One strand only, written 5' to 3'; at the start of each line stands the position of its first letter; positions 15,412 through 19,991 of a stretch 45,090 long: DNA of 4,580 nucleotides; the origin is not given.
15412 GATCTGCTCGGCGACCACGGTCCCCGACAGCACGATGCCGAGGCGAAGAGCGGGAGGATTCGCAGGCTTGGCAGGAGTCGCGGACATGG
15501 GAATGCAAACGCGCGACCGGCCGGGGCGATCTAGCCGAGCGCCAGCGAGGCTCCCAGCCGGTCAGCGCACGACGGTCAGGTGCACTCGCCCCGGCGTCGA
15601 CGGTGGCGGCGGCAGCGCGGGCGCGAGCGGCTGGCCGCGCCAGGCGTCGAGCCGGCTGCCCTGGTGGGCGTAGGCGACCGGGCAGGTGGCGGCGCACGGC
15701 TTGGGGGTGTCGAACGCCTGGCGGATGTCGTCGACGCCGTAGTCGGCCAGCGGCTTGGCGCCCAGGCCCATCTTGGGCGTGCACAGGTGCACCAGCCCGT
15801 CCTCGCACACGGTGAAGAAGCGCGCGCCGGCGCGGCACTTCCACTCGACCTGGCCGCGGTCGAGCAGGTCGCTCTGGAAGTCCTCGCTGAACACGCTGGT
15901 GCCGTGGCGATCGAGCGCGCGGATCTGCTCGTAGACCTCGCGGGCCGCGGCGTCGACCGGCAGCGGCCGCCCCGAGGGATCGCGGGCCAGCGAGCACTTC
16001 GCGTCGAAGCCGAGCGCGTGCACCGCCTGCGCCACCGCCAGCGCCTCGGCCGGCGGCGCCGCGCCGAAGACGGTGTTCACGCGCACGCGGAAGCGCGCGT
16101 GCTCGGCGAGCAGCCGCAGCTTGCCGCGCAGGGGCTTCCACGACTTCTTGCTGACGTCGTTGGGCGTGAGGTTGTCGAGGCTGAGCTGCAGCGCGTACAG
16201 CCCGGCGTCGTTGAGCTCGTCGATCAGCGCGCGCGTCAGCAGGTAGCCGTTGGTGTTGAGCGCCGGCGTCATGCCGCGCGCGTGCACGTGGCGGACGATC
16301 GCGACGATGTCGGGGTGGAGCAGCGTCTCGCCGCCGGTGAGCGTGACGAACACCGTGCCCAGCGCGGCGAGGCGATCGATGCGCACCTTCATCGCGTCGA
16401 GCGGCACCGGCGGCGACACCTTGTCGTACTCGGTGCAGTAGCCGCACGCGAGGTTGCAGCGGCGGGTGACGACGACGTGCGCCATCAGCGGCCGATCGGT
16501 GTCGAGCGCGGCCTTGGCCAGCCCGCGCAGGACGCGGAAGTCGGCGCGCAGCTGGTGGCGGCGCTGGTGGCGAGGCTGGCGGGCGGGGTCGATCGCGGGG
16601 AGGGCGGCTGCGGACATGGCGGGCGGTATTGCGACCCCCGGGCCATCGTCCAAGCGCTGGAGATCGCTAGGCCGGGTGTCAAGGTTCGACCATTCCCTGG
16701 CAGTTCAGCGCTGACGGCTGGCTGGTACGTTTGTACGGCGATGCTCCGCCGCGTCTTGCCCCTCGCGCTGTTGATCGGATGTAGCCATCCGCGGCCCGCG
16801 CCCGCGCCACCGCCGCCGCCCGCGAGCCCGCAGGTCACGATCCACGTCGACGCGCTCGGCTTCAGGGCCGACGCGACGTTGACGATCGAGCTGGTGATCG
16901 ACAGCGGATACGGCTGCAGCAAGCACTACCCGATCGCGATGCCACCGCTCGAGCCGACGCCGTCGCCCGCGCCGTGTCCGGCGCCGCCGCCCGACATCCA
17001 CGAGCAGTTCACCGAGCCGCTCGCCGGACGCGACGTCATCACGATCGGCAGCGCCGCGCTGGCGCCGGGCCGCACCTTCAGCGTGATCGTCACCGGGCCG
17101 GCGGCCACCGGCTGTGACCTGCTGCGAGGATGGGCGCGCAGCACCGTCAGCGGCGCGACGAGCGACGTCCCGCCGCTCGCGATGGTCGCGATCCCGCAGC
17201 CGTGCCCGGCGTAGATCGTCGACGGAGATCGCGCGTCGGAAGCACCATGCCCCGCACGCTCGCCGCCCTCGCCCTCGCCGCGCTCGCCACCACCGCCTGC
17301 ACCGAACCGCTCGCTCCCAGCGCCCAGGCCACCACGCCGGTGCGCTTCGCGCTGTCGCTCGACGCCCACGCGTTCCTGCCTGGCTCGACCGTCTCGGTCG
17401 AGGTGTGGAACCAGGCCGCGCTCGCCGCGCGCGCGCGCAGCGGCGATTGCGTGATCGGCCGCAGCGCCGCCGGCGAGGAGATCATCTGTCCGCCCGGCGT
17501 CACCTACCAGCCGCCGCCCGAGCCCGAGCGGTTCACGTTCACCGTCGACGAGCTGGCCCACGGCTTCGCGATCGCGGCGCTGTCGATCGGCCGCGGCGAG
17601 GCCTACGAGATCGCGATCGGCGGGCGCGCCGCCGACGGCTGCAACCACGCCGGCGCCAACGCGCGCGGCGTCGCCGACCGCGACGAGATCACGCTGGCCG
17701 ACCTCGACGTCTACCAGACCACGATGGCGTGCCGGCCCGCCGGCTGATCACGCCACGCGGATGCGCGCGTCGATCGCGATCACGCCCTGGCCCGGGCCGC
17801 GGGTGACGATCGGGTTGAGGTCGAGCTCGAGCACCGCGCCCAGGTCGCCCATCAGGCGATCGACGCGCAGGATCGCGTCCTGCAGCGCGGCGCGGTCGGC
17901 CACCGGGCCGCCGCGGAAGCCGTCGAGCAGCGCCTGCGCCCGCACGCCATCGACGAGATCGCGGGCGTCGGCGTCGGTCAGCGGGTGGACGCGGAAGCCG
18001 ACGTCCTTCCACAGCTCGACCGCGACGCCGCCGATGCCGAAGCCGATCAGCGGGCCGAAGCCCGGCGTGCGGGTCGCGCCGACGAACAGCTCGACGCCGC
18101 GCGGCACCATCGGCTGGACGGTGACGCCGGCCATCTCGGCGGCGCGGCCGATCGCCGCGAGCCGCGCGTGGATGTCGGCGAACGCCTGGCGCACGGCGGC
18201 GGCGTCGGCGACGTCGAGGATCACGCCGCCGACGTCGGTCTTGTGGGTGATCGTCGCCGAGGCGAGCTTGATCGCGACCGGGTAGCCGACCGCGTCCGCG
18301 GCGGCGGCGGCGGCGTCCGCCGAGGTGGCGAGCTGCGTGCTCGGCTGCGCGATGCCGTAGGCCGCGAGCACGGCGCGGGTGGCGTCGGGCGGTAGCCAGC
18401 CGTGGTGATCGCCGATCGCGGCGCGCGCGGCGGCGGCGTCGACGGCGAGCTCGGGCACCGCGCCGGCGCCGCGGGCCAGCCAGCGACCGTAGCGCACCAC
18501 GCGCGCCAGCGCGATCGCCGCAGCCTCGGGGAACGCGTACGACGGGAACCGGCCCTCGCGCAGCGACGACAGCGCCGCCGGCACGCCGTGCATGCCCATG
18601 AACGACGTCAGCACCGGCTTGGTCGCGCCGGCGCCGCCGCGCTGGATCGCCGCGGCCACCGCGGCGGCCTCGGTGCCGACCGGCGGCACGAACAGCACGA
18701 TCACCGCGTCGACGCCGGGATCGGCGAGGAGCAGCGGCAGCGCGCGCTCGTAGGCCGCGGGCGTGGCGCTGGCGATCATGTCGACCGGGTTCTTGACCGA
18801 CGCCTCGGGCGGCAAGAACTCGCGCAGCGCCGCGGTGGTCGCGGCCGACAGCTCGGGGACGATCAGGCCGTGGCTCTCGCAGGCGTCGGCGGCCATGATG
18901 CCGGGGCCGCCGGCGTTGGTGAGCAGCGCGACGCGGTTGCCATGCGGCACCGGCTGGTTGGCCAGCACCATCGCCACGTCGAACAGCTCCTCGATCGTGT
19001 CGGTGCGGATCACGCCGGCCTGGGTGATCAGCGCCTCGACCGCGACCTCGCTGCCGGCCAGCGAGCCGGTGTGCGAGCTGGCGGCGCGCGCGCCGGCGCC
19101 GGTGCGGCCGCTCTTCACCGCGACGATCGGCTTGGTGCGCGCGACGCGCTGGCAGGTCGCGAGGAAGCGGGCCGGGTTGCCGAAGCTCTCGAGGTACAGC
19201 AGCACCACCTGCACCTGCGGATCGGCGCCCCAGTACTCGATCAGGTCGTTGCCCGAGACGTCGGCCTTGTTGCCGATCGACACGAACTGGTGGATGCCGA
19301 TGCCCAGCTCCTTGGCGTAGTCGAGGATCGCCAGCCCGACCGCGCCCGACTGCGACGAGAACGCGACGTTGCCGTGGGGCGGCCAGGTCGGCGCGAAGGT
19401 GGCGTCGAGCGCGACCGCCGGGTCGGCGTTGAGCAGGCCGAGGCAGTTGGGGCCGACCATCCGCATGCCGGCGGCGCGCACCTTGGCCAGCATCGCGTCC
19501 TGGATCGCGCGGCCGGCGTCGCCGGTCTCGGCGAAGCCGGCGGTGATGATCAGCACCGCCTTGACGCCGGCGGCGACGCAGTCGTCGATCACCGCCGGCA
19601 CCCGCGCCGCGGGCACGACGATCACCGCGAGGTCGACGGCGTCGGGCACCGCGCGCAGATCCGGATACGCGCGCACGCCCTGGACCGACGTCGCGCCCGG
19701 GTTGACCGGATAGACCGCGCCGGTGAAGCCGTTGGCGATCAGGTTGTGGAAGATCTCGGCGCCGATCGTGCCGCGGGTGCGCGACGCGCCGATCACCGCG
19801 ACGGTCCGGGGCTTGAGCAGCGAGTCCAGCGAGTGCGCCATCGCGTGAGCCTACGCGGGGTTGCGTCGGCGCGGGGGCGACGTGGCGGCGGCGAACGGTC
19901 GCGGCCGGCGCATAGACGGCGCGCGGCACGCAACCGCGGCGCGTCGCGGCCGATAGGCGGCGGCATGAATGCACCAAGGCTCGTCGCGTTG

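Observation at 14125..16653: Radical SAM enzyme paired with an AgmX/PglI-like TonB-C-domain membrane protein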

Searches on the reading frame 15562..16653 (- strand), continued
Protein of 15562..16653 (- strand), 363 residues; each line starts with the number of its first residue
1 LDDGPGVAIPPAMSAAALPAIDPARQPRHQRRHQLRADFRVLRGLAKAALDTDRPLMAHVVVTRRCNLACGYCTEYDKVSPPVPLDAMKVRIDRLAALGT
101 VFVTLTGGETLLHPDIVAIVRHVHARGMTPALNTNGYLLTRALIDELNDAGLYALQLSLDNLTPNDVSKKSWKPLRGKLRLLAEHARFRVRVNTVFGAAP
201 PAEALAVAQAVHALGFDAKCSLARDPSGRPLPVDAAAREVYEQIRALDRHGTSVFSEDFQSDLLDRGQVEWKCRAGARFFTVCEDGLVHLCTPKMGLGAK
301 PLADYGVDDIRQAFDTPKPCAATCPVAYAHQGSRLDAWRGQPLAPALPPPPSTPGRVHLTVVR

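Call 77: search_protein_families(library=pfam, proteins=[L014:5167-6948:+, L014:7273-9033:+, L014:9033-10934:+, L014:11141-12499:+, L008:4198-5727:+, L009:4695-5885:+, L011:5306-6127:+, L012:1839-3014:+, L012:4616-6367:+, L007:7709-8719:+], max_evalue=0.001)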
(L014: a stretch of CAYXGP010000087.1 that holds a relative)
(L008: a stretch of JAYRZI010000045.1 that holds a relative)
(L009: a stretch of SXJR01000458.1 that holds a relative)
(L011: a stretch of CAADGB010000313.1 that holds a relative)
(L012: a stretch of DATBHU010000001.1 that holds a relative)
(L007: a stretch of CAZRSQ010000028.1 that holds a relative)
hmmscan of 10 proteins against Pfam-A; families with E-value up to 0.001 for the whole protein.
L014:5167-6948:+ (594 aa): 4 families
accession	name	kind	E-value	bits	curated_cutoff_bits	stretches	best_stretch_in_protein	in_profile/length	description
PF00535.33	Glycos_transf_2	-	1.8e-29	103.3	23.3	1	18-188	1-168/168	Glycosyl transferase family 2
PF04055.27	Radical_SAM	-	2.9e-17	63.8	29.5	1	290-396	3-116/166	Radical SAM superfamily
PF13641.12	Glyco_tranf_2_3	-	9.5e-09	36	27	1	17-195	3-161/230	Glycosyltransferase like family 2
PF13353.11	Fer4_12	-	0.00045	21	22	0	292-372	13-99/137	4Fe-4S single cluster domain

L014:7273-9033:+ (587 aa): 1 family
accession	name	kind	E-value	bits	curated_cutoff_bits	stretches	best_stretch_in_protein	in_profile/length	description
PF11617.13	Cu-binding_MopE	-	1.3e-19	70.5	27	2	182-211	1-30/30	Putative metal-binding motif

L014:9033-10934:+ (634 aa): 3 families
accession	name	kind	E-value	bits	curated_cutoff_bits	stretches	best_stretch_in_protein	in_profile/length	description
PF11617.13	Cu-binding_MopE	-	2e-19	69.9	27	2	158-187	1-30/30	Putative metal-binding motif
PF13229.12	Beta_helix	-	3.3e-12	46.7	25.9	2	451-582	8-121/158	Right handed beta helix region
PF05048.19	NosD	-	6.3e-07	29.5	23.6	0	417-573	11-150/212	Periplasmic copper-binding protein (NosD)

L014:11141-12499:+ (453 aa): 5 families
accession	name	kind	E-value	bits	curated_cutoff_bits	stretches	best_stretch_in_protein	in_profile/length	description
PF03403.19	PAF-AH_p_II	-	2.8e-11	43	20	1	183-222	100-139/372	Platelet-activating factor acetylhydrolase, isoform II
PF12740.14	PETase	-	3.5e-10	40.2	28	1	186-281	57-143/263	PET hydrolase-like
PF12697.13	Abhydrolase_6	-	7.1e-07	30.5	26.3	1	186-392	1-207/217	Alpha/beta hydrolase family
PF07224.18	Chlorophyllase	-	3.1e-06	26.6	26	1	177-282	36-135/301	Chlorophyllase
PF00561.26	Abhydrolase_1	-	3.2e-06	27.4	25.8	0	184-292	1-99/245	alpha/beta hydrolase fold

L008:4198-5727:+ (510 aa): 3 families
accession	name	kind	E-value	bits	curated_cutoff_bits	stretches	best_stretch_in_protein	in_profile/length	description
PF00587.30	tRNA-synt_2b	-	1.3e-14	55.1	29.3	1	116-283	7-175/179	tRNA synthetase class II core domain (G, H, P, S and T)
PF09180.16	ProRS-C_1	-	1.7e-14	54.2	31.5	1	455-510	11-71/71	Prolyl-tRNA synthetase, C-terminal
PF03129.25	HGTP_anticodon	-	4.3e-13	49.7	21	1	303-404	1-92/94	Anticodon binding domain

L009:4695-5885:+ (397 aa): 1 family
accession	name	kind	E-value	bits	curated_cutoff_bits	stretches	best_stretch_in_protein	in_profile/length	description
PF14284.11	PcfJ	-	3.6e-11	43.5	25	1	295-365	70-138/147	PcfJ-like protein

L011:5306-6127:+ (274 aa): 1 family
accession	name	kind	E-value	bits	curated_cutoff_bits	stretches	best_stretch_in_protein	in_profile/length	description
PF04794.17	YdjC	-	2.2e-68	231.4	29.7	1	4-262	2-265/266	YdjC-like protein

L012:1839-3014:+ (392 aa): 4 families
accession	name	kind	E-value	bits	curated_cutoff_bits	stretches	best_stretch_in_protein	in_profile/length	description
PF00106.31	adh_short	-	6.8e-42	143.6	26.6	1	104-292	1-189/195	short chain dehydrogenase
PF13561.12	adh_short_C2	-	2.6e-31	109.4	27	1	110-298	1-189/236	Enoyl-(Acyl carrier protein) reductase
PF08643.16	DUF1776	-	3.9e-11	43.3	25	1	101-374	1-293/294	Fungal family of unknown function (DUF1776)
PF08659.16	KR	-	2e-06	28.3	22.6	1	105-247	2-144/180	KR domain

L012:4616-6367:+ (584 aa): 2 families
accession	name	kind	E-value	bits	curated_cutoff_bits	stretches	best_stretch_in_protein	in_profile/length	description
PF03466.25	LysR_substrate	-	1.5e-39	136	28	1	367-573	2-208/209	LysR substrate binding domain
PF00126.33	HTH_1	-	2.9e-18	66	26.6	1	282-341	1-60/60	Bacterial regulatory helix-turn-helix protein, lysR family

L007:7709-8719:+ (337 aa): 2 families
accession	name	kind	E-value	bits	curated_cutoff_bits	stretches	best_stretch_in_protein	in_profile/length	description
PF00005.33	ABC_tran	-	6.9e-29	101.6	25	1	53-196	2-136/137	ABC transporter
PF13304.12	AAA_21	-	7.6e-13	49.6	27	1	167-227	236-298/304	AAA domain, putative AbiEii toxin, Type IV TA system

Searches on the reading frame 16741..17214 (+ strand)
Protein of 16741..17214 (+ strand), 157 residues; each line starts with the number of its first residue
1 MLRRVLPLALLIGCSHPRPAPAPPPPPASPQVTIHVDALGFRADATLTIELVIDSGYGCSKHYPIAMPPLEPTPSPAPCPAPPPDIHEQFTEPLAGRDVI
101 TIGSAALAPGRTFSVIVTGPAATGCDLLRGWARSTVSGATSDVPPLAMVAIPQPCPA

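Call 36: search_protein_families(library=pfam, proteins=[window:16741-17214:+], max_evalue=0.01)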
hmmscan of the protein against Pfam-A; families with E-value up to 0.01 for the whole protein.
window:16741-17214:+ (157 aa): 0 families

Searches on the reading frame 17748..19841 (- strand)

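Call 6: search_protein_families(library=pfam, proteins=[window:17748-19841:-], max_evalue=0.01)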
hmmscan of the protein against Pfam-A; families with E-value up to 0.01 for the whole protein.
window:17748-19841:- (697 aa): 5 families
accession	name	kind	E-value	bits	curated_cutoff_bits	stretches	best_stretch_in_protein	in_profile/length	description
PF13549.11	ATP-grasp_5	-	1.5e-70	237.5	27.6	1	477-696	4-221/221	ATP-grasp domain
PF13607.11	Succ_CoA_lig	-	8.2e-56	188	27.4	1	157-293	2-138/138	Succinyl-CoA ligase like flavodoxin domain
PF13380.12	CoA_binding_2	-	3.1e-26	92.5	22.8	1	12-138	1-115/116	CoA binding domain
PF02629.25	CoA_binding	-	4.5e-17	63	22.3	1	10-102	2-97/97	CoA binding domain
PF19045.5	Ligase_CoA_2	-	4e-15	56.7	23.7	1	304-462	1-161/162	Ligase-CoA domain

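Call 7: search_protein_families(library=ncbifam, proteins=[window:17748-19841:-], max_evalue=0.01)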
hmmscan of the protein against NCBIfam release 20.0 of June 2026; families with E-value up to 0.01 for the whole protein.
window:17748-19841:- (697 aa): 10 families
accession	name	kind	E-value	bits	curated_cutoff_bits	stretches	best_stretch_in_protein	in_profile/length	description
NF045493.1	HydDutCoALig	equivalog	8.4e-162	540.2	1300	1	7-695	5-697/698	4-hydroxybutyrate--CoA ligase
TIGR02717.1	AcCoA-syn-alpha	equivalog_domain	1.6e-158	528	567.15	1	5-451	1-446/447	acetate--CoA ligase alpha subunit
NF045492.1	HydPropCoALig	equivalog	3e-140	468.8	1300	2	4-400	247-648/700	3-hydroxypropionate--CoA ligase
NF045494.1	AcCoALig_Archglob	equivalog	1e-139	466.9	1200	2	5-452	218-663/665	acetate--CoA ligase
NF004230.0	PRK05678.1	equivalog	9.8e-14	51.2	336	1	23-284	20-278/291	succinate--CoA ligase subunit alpha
TIGR01019.1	sucCoAalpha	subfamily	7.3e-11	42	353.2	1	40-284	34-276/286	succinate--CoA ligase subunit alpha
NF010623.0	PRK14016.1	subfamily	0.00025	19.3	877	1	486-558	216-283/871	cyanophycin synthetase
TIGR02144.1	LysX_arch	equivalog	0.0021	17.2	275.6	1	487-525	90-128/281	lysine biosynthesis protein LysX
TIGR00768.1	rimK_fam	subfamily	0.0069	15.8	143.4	0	488-527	91-130/276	RimK family alpha-L-glutamate ligase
TIGR02068.2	cya_phycin_syn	equivalog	0.0096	13.9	850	0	487-559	216-283/862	cyanophycin synthetase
